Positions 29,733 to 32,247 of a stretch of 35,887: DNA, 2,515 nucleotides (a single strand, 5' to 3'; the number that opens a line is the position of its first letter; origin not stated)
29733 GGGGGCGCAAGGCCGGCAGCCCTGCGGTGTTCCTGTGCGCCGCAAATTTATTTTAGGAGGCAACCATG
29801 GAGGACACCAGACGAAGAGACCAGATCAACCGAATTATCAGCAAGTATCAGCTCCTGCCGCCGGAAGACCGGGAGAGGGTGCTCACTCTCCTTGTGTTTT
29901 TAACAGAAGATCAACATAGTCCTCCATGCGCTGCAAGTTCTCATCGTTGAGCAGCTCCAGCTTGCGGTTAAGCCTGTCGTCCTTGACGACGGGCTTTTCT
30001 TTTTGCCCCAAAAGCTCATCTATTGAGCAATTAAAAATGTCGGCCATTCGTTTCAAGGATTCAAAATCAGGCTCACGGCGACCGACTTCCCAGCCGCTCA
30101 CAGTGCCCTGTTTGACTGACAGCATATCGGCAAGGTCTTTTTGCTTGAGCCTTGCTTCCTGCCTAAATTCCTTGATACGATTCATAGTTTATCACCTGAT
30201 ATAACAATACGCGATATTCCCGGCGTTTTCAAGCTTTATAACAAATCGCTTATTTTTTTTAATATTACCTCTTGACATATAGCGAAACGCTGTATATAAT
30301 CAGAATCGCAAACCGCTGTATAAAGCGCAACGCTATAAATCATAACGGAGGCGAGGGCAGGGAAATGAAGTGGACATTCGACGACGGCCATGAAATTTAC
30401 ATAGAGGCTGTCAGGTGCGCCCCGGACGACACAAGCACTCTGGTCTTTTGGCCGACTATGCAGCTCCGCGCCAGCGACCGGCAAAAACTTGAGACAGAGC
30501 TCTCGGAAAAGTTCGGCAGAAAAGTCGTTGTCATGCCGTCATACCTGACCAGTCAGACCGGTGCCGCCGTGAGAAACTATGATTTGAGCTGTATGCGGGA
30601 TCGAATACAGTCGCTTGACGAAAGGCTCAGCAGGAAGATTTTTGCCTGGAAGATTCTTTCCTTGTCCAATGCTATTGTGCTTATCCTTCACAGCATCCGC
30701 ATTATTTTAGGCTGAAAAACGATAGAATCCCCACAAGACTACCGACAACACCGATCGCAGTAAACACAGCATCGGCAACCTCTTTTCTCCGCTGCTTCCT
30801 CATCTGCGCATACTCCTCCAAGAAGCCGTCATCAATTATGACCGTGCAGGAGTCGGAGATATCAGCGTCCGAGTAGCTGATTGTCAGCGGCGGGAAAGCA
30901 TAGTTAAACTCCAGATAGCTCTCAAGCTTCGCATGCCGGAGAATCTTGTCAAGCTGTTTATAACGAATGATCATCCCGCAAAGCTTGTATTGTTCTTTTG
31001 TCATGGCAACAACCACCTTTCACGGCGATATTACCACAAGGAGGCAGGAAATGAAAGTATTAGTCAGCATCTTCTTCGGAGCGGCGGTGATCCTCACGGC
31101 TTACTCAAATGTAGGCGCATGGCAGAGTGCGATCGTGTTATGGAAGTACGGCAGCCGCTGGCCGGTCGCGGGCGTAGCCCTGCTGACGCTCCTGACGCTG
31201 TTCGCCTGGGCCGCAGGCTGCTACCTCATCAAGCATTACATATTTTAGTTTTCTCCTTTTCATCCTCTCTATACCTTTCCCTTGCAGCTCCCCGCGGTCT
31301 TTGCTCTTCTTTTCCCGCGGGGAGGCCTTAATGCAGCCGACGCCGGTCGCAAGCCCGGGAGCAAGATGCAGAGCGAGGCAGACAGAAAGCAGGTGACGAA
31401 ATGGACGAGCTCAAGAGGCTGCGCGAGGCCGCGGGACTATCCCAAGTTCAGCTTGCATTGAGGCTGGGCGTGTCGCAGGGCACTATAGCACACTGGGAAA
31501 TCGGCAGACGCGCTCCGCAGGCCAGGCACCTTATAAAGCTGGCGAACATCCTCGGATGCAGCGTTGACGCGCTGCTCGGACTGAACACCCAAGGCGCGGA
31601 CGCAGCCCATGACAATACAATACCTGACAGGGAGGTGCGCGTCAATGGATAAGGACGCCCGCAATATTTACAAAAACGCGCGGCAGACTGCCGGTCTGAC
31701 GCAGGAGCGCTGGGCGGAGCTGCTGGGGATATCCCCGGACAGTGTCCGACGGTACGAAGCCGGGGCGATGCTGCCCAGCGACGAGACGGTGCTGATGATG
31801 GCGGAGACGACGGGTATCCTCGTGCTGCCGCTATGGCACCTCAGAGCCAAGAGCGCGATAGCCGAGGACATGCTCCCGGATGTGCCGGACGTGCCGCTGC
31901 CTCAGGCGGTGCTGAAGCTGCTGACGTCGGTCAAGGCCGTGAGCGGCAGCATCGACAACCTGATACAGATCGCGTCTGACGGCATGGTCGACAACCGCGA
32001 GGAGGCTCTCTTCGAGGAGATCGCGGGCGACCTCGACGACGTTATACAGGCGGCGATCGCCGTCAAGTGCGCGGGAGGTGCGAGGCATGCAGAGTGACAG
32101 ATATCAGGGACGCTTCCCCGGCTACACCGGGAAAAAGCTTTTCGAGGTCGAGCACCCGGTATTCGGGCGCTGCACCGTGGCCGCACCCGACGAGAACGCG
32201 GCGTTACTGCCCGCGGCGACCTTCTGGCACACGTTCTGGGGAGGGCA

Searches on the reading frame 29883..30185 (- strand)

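Call 87: search_protein_families(library=pfam, proteins=[window:29883-30185:-], max_evalue=0.05)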
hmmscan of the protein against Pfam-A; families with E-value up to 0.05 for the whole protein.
window:29883-30185:- (100 aa): 7 families
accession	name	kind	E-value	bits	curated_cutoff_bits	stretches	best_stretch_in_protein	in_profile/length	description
PF01381.28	HTH_3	-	2.1e-16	60.1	23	1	4-58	1-55/55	Helix-turn-helix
PF13560.12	HTH_31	-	8.4e-09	36.1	27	1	3-57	5-60/64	Helix-turn-helix domain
PF13443.12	HTH_26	-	7.7e-08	32.9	22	1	3-60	1-59/63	Cro/C1-type HTH DNA-binding domain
PF12844.13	HTH_19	-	3.1e-07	30.7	30.2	1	2-61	2-61/64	Helix-turn-helix domain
PF13744.12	HTH_37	-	0.00036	20.7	27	1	1-31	20-50/80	Helix-turn-helix domain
PF07022.19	Phage_CI_repr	-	0.015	16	22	1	14-64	14-63/65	Bacteriophage CI repressor helix-turn-helix domain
PF13412.12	HTH_24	-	0.024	14.6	21.9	0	5-30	10-35/48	Winged helix-turn-helix DNA-binding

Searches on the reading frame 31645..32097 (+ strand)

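Call 41: search_protein_families(library=phrogs, proteins=[window:31645-32097:+], max_evalue=0.001)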
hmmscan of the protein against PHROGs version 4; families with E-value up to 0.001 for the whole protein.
window:31645-32097:+ (150 aa): 9 families
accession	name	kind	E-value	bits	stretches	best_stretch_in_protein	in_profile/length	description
phrog_6499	-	transcription regulation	6.3e-31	107.9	1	1-144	3-152/157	transcriptional regulator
phrog_8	-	transcription regulation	5.2e-07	30.4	1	7-61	161-213/346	transcriptional regulator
phrog_2328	-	transcription regulation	2.5e-06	28.3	1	12-58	23-69/128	transcriptional repressor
phrog_1373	-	transcription regulation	9e-06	26.8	1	10-59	69-118/166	transcriptional regulator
phrog_5823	-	transcription regulation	9.7e-06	26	1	11-84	13-85/404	transcriptional regulator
phrog_2439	-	transcription regulation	3.4e-05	23.9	1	10-58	13-61/367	transcriptional regulator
phrog_4836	-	transcription regulation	9.7e-05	23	1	4-59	75-130/194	CII-like regulator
phrog_2967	-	transcription regulation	0.00026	21.6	1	10-57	16-63/225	transcriptional regulator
phrog_2104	-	unknown function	0.00067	20.8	0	10-60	45-97/103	-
